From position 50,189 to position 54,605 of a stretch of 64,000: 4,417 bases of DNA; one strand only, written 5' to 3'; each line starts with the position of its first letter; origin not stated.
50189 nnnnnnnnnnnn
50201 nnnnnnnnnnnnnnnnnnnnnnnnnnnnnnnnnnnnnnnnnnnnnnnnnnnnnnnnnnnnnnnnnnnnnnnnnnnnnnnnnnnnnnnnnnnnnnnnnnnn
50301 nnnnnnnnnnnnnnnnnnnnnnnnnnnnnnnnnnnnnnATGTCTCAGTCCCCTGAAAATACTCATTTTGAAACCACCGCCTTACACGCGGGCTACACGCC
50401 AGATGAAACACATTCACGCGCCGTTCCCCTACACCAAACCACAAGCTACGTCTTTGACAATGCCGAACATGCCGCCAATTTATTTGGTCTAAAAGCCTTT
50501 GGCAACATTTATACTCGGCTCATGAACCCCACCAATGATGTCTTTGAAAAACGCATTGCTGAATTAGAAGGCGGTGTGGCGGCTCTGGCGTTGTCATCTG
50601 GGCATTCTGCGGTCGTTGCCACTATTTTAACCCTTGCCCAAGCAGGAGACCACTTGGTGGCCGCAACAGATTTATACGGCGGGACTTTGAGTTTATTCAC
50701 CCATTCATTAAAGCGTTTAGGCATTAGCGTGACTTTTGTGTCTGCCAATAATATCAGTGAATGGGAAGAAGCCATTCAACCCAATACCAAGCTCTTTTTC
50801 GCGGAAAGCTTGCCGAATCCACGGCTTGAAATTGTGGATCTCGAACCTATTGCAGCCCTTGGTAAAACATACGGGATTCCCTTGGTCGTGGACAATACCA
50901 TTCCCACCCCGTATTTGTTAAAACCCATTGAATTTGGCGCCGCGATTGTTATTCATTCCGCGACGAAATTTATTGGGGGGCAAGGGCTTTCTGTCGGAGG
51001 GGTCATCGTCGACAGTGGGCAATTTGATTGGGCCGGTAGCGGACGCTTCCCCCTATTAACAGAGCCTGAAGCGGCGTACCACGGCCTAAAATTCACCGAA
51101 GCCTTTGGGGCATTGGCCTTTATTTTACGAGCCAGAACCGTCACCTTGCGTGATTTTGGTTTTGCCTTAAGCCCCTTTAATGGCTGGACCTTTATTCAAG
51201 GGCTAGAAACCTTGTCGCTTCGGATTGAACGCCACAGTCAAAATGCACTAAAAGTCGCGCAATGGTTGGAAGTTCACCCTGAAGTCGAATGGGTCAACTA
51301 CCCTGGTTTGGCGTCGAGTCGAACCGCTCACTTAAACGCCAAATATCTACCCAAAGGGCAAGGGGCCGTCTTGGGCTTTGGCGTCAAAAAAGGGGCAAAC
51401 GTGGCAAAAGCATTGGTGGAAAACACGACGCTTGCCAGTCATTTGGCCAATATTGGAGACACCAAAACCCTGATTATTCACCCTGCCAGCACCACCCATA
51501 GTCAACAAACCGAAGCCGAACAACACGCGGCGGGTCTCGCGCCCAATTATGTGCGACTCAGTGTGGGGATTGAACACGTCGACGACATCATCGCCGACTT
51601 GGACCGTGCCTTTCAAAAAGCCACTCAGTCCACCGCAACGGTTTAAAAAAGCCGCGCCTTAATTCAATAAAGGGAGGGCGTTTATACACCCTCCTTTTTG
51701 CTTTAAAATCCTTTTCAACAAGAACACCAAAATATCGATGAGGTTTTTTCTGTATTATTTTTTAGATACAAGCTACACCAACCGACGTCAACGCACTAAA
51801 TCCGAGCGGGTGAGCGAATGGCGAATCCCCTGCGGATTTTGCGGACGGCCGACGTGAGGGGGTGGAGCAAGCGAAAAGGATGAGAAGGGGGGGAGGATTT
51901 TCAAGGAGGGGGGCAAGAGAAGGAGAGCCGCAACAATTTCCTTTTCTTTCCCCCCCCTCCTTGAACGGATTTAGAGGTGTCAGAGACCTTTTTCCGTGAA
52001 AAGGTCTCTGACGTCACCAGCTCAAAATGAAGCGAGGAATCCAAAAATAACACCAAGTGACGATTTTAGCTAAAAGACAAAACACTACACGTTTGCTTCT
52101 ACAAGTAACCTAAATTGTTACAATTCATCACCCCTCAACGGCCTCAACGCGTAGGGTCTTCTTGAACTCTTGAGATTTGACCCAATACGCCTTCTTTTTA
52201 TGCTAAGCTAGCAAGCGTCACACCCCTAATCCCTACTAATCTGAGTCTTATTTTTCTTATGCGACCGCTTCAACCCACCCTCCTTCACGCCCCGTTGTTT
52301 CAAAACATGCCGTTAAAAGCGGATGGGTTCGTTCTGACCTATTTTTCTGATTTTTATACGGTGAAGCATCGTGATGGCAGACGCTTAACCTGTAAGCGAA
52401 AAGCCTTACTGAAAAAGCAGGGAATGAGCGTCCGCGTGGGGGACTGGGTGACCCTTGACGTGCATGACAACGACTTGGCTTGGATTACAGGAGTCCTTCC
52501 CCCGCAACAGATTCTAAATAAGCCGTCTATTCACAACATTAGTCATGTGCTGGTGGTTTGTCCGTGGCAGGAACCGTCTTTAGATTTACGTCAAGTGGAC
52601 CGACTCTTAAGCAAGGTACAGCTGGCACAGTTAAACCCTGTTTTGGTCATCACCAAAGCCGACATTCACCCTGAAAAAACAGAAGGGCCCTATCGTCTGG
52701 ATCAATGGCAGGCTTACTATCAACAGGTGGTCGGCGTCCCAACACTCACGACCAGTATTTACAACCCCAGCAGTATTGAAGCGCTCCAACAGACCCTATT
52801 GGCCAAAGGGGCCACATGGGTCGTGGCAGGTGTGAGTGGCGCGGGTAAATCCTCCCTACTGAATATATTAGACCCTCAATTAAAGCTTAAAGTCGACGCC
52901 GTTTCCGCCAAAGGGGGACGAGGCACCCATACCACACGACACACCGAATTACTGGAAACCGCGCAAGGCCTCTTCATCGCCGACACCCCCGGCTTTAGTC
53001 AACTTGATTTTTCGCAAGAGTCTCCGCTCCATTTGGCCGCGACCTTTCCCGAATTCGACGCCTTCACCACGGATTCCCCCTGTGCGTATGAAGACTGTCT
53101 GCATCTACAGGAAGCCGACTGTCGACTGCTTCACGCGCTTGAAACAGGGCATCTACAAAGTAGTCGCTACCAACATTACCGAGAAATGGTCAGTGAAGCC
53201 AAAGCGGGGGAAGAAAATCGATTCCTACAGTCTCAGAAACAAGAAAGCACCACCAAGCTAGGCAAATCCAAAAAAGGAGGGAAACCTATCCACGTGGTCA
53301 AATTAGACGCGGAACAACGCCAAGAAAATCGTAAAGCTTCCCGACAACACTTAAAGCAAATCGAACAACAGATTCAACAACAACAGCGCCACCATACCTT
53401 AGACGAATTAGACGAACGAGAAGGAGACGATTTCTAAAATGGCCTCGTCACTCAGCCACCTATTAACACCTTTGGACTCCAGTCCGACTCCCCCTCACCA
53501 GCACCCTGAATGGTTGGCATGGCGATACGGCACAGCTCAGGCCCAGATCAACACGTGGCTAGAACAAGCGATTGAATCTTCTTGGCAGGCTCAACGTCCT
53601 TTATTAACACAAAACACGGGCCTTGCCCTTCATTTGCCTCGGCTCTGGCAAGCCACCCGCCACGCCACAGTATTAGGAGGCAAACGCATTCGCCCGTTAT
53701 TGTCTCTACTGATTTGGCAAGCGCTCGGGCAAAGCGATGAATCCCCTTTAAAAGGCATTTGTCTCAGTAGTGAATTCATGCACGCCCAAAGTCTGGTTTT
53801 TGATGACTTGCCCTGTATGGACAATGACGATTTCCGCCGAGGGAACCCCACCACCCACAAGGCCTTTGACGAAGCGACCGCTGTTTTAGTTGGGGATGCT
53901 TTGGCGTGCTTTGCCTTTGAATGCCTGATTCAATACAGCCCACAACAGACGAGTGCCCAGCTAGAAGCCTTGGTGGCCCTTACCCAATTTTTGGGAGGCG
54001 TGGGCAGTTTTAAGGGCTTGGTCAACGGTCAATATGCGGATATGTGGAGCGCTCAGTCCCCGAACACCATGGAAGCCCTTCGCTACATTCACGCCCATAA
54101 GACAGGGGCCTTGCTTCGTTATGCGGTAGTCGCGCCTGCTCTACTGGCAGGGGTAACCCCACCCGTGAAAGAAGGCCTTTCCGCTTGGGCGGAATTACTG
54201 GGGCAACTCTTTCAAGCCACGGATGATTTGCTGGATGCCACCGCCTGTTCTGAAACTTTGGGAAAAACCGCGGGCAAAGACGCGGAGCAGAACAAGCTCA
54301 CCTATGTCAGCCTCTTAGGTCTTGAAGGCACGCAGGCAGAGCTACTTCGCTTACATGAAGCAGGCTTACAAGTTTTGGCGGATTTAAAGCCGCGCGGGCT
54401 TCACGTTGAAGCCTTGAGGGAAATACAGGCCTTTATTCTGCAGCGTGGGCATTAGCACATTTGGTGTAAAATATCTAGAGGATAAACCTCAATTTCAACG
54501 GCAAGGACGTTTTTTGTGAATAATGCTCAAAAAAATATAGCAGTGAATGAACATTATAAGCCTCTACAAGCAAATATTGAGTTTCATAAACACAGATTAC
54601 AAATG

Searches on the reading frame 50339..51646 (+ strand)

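Call 84: search_protein_families(library=pfam, proteins=[window:50339-51646:+], max_evalue=0.001)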
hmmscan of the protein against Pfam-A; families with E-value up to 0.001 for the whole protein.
window:50339-51646:+ (435 aa): 1 family
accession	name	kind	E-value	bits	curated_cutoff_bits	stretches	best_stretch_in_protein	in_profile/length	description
PF01053.26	Cys_Met_Meta_PP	-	1.1e-129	432.8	27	1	11-426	1-381/381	Cys/Met metabolism PLP-dependent enzyme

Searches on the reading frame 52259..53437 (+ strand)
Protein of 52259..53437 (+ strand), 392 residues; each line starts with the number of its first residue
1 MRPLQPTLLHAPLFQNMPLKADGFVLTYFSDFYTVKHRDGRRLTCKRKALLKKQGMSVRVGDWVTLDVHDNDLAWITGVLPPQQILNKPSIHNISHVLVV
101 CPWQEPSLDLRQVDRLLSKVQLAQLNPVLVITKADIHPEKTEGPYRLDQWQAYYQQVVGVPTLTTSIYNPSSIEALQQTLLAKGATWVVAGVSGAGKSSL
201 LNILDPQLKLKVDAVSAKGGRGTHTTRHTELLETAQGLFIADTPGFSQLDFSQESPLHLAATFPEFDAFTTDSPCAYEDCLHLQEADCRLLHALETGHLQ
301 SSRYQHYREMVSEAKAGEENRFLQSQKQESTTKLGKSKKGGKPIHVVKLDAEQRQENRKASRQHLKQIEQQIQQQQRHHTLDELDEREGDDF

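Call 84: search_protein_families(library=pfam, proteins=[window:52259-53437:+], max_evalue=0.001)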
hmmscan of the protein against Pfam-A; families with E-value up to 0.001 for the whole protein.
window:52259-53437:+ (392 aa): 4 families
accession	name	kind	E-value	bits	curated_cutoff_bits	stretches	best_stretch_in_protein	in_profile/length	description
PF03193.22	RsgA_GTPase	-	4e-41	141.1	30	1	83-251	5-173/174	RsgA GTPase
PF16745.11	RsgA_N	-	1.5e-07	31.5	27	1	23-76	2-54/54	RsgA N-terminal domain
PF00005.33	ABC_tran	-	5.2e-05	24.3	25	1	181-250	8-75/137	ABC transporter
PF01926.29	MMR_HSR1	-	0.00013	22.5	21.9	1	188-251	3-60/113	50S ribosome-binding GTPase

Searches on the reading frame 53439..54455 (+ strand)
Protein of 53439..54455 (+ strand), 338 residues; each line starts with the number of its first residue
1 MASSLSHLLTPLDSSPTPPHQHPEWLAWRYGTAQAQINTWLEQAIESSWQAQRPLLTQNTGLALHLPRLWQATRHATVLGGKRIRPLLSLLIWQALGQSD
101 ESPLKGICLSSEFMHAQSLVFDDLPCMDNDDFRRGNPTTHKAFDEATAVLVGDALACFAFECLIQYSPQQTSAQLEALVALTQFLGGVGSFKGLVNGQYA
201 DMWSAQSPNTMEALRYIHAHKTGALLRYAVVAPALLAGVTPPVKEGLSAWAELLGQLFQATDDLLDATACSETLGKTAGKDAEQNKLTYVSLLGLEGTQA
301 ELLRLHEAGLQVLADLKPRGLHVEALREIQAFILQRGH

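Call 36: search_protein_families(library=pfam, proteins=[window:53439-54455:+], max_evalue=0.001)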
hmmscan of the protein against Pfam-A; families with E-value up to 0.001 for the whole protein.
window:53439-54455:+ (338 aa): 1 family
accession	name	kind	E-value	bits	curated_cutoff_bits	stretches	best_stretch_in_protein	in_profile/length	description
PF00348.22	polyprenyl_synt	-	2.4e-47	161.7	27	1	70-302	5-227/251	Polyprenyl synthetase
